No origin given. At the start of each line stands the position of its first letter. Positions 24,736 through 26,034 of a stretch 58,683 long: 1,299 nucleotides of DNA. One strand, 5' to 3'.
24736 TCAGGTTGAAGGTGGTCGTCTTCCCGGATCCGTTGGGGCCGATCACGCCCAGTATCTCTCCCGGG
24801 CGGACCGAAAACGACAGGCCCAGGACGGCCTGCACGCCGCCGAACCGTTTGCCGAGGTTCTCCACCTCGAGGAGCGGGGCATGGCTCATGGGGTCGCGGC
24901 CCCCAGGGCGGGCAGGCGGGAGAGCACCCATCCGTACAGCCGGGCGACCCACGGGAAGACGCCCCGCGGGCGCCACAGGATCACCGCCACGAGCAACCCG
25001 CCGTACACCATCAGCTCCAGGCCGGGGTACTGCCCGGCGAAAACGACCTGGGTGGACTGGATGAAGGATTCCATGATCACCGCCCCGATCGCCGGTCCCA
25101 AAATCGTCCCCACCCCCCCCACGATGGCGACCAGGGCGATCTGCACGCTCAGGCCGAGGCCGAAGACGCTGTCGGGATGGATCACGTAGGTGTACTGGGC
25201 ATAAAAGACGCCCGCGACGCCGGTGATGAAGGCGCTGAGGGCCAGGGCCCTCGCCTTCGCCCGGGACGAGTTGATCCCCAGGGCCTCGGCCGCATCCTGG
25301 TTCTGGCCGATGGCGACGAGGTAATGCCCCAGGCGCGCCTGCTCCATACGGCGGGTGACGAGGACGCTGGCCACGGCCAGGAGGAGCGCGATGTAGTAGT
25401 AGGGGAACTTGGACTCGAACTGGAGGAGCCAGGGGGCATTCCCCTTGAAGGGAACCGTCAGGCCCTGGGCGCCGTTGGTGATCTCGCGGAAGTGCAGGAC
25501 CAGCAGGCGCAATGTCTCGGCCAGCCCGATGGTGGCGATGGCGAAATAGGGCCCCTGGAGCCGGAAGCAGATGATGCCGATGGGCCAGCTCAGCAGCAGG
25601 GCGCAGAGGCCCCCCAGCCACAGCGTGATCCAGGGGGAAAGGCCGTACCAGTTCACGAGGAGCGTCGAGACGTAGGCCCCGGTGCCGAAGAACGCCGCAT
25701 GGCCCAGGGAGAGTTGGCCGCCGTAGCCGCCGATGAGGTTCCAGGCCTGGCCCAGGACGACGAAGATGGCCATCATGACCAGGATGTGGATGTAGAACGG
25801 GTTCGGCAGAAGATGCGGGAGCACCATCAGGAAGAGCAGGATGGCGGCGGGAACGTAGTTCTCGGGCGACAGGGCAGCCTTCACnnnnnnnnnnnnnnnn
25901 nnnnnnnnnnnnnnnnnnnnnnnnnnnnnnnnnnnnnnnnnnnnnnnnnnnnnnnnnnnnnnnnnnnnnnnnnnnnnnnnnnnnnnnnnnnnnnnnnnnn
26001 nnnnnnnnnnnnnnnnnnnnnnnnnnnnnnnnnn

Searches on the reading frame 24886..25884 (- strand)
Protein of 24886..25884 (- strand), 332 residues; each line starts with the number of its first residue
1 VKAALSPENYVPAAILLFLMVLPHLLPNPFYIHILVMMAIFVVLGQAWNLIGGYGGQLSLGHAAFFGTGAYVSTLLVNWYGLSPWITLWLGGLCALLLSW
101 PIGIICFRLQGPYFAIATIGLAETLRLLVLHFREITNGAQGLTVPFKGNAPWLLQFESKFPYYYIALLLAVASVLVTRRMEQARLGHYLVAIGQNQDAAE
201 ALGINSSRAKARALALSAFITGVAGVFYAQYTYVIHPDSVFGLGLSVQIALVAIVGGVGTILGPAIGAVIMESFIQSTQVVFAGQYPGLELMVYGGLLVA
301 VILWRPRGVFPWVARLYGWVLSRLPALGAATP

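Call 40: search_protein_families(library=pfam, proteins=[window:24886-25884:-], max_evalue=0.00001)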
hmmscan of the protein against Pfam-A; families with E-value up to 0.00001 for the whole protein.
window:24886-25884:- (332 aa): 1 family
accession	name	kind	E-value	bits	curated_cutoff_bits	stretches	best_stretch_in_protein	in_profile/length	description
PF02653.21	BPD_transp_2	-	1.4e-41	142.9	26.8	1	32-301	3-268/269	Branched-chain amino acid transport system / permease component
